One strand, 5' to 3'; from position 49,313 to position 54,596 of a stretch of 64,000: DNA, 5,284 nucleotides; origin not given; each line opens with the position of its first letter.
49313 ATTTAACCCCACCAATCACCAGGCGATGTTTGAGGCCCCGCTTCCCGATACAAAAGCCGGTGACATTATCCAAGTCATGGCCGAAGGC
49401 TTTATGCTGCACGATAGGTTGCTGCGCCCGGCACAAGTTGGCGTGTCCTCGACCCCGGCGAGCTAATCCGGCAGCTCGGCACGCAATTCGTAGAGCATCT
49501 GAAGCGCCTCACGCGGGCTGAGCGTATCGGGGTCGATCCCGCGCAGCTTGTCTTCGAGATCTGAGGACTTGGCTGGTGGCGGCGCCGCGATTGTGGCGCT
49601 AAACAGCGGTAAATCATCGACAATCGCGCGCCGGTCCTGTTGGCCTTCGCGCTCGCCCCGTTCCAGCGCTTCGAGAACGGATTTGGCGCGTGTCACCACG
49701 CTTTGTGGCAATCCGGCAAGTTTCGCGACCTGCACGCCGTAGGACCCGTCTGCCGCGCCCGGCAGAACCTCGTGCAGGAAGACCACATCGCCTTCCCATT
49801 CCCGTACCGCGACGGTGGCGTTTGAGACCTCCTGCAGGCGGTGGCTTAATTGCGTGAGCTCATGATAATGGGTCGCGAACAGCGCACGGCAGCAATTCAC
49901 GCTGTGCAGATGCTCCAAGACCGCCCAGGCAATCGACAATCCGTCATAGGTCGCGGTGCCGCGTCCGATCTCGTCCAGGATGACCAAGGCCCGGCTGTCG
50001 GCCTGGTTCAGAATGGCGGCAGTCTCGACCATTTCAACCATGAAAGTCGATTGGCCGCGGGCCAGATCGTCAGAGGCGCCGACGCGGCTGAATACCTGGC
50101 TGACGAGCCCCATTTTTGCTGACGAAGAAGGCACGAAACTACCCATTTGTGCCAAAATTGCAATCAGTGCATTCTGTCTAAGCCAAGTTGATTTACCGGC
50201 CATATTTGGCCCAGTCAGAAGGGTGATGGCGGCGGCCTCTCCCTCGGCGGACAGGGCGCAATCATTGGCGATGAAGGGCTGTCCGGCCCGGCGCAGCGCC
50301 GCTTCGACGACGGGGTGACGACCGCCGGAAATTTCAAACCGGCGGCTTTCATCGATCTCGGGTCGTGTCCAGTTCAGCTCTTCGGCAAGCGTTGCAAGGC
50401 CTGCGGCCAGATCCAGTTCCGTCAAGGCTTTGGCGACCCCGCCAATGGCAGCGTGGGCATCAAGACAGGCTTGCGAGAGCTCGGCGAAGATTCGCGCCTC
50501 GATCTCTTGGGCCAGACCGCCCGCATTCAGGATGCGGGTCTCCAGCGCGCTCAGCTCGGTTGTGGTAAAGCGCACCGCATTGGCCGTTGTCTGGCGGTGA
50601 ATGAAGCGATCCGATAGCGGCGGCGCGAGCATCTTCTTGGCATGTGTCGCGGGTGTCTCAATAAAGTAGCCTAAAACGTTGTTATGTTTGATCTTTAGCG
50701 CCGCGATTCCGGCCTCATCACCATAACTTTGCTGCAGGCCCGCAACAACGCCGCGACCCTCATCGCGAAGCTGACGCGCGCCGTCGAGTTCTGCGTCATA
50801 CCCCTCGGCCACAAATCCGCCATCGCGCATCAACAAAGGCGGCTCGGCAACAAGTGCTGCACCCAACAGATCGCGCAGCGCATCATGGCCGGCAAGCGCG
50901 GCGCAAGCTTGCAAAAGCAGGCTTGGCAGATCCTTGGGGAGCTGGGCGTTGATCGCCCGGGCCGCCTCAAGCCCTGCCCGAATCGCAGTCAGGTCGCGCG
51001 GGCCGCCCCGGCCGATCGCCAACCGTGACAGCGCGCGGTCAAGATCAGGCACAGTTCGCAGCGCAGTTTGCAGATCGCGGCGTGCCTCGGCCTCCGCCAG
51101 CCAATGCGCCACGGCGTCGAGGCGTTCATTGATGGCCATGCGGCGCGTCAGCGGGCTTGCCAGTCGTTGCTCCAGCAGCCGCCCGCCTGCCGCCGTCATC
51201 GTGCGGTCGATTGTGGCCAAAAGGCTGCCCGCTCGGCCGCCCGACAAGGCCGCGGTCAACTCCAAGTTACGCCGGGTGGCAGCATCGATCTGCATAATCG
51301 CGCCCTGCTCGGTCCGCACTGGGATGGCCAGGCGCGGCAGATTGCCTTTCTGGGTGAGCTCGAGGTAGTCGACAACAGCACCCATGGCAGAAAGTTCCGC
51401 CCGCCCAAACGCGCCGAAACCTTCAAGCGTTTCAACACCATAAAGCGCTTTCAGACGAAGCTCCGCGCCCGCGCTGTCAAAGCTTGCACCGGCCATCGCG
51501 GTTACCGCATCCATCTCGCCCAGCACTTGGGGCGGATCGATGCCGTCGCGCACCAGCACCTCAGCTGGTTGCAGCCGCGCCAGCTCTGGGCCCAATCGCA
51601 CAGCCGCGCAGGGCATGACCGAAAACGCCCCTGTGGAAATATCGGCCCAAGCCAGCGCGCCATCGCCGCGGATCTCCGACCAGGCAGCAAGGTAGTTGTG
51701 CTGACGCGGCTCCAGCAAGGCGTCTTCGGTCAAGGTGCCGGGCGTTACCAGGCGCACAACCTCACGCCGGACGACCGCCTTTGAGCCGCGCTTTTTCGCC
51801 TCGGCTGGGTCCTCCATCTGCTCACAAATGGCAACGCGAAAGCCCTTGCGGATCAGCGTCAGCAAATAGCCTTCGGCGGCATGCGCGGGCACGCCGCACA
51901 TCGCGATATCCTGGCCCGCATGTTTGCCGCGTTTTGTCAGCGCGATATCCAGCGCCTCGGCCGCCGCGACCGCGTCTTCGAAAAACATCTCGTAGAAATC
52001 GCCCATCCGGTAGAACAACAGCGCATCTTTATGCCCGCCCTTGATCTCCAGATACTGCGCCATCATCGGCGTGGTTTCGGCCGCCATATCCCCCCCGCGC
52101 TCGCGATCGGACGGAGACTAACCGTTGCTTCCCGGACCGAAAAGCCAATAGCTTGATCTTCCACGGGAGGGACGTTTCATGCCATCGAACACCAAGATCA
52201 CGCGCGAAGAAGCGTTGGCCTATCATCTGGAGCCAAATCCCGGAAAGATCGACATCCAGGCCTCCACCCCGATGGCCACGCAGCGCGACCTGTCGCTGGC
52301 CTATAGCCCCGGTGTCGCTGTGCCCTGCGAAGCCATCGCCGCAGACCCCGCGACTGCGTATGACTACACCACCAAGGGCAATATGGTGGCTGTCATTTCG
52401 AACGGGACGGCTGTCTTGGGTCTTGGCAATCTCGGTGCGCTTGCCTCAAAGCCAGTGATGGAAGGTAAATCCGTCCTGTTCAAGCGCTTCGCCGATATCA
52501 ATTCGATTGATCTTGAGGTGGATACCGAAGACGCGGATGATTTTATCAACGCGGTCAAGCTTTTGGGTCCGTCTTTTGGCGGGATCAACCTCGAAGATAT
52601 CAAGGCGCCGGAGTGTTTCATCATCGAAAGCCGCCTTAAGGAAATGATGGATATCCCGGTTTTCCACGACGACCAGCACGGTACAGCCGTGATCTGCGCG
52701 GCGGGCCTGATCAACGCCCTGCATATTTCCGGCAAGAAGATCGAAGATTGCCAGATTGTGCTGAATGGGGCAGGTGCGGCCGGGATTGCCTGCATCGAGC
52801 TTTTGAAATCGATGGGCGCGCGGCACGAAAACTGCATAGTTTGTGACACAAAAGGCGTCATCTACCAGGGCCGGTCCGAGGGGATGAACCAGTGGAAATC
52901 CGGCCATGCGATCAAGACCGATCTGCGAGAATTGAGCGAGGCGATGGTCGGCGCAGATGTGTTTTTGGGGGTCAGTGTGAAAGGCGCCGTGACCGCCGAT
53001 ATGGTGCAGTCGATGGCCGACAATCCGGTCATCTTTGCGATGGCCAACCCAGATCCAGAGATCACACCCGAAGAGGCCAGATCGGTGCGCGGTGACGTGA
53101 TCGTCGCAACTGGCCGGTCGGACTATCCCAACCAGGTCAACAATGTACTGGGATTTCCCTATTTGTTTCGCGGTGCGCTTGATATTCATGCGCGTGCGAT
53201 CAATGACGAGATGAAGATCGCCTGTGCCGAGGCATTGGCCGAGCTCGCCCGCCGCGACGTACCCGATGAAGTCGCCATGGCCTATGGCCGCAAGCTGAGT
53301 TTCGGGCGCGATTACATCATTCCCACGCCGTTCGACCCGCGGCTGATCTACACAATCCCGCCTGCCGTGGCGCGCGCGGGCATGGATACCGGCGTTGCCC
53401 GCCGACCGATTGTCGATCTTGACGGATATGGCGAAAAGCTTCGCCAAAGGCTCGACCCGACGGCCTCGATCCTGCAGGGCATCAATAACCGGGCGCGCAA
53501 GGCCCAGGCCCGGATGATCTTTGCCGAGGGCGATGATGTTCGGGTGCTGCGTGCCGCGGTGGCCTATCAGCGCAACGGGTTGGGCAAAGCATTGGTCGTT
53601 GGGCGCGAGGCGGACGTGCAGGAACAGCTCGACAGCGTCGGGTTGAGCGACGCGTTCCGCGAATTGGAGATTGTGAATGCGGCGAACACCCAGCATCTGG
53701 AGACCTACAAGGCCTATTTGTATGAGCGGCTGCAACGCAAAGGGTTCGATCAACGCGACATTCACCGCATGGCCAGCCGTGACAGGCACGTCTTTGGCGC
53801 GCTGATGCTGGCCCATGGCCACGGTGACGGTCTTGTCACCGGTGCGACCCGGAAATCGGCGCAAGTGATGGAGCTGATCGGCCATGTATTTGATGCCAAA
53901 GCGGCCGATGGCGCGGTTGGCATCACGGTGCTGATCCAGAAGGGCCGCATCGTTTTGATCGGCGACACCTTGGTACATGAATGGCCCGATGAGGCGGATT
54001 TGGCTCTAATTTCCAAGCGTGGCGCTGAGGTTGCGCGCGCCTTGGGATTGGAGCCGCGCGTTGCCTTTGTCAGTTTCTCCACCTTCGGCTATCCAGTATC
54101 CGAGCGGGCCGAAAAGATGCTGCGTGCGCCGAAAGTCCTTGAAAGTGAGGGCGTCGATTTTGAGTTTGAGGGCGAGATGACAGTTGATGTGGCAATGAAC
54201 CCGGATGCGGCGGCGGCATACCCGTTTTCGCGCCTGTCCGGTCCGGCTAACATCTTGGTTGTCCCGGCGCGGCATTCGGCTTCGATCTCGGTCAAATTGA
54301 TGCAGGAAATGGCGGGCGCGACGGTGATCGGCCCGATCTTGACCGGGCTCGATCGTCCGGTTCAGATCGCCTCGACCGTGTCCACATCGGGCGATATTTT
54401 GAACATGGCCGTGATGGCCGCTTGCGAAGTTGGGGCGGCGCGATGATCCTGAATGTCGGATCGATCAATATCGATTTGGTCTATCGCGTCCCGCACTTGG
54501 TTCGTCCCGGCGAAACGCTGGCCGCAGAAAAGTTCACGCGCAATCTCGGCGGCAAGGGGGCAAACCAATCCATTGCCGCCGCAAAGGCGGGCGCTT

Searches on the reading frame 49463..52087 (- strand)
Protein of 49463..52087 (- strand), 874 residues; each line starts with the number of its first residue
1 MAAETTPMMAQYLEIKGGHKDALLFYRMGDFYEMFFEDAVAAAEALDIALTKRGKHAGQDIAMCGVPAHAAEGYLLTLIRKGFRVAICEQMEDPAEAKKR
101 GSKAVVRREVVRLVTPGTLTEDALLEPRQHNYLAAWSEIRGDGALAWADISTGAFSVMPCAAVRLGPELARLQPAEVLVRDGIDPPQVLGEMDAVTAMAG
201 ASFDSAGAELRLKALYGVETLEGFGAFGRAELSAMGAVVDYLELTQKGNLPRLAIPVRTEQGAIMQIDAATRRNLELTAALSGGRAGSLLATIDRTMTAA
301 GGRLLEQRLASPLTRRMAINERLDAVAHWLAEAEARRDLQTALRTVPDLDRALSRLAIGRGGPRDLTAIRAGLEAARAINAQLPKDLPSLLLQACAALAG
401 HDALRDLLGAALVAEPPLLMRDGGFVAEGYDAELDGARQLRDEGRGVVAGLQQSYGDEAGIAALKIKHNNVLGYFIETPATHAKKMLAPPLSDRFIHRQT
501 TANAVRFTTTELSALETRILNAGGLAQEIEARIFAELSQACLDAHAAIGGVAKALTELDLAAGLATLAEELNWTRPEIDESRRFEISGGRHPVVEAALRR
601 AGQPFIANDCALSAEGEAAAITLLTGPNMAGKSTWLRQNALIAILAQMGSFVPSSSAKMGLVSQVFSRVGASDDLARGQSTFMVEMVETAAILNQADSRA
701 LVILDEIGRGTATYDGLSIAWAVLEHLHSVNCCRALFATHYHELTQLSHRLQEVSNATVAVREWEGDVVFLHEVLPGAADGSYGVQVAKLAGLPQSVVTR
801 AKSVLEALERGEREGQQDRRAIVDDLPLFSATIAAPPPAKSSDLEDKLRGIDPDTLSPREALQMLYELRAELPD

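Call 68: search_protein_families(library=ncbifam, proteins=[window:49463-52087:-], max_evalue=1e-10)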
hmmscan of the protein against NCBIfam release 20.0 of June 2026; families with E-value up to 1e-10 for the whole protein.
window:49463-52087:- (874 aa): 4 families
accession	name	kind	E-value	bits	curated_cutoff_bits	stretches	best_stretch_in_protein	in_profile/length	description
NF003810.1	PRK05399.1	equivalog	5.6e-299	994.3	480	1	6-809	2-793/793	DNA mismatch repair protein MutS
TIGR01070.1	mutS1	equivalog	4.8e-256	852.2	641.7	1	6-869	2-839/840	DNA mismatch repair protein MutS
NF052383.1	ATPase_KamC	equivalog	1e-50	173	300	1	503-746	196-433/508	lysine 5,6-aminomutase reactivase ATPase KamC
TIGR01069.2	mutS2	equivalog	8.6e-47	160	400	1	526-807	242-513/790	endonuclease MutS2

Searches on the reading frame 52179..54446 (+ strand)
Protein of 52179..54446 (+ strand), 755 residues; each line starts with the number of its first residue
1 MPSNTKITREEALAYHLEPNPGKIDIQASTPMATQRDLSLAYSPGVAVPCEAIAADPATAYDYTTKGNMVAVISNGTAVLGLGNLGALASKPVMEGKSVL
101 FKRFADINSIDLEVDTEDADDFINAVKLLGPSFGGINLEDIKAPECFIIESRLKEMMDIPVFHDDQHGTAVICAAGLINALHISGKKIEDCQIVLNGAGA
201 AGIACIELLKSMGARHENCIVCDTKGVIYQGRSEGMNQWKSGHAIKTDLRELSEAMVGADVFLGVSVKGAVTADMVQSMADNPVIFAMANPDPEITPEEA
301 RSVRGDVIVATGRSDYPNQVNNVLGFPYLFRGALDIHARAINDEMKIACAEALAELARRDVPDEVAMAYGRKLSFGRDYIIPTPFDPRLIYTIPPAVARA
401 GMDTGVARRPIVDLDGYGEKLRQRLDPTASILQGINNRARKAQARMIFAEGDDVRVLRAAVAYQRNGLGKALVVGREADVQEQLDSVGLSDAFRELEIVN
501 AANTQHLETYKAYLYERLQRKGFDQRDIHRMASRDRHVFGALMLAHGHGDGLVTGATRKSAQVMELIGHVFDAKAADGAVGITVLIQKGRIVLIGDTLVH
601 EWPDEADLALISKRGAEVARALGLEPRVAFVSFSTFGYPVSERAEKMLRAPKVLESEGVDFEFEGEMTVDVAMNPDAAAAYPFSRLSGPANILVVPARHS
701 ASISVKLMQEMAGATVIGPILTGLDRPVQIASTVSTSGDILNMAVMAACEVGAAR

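Call 68: search_protein_families(library=ncbifam, proteins=[window:52179-54446:+], max_evalue=1e-10)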
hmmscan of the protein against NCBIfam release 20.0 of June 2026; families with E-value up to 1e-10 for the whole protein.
window:52179-54446:+ (755 aa): 6 families
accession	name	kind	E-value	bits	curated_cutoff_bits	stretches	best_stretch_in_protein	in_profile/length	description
NF009501.0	PRK12861.1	subfamily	1.4e-224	747.5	1178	1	5-751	4-760/764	NADP-dependent malic enzyme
NF007233.1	PRK09653.1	subfamily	1.4e-49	169.4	310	1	433-750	3-318/319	phosphotransacetylase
TIGR00651.1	pta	equivalog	1.7e-44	152.5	311.2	1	446-747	1-303/304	phosphate acetyltransferase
NF004167.0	PRK05632.1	equivalog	2.5e-42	145.4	418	1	435-748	389-700/708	phosphate acetyltransferase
NF010052.0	PRK13529.1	subfamily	4.6e-24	85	326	1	120-363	229-505/564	oxaloacetate-decarboxylating malate dehydrogenase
NF041582.1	malolactic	exception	7.5e-15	54.5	850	1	121-362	213-484/536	malolactic enzyme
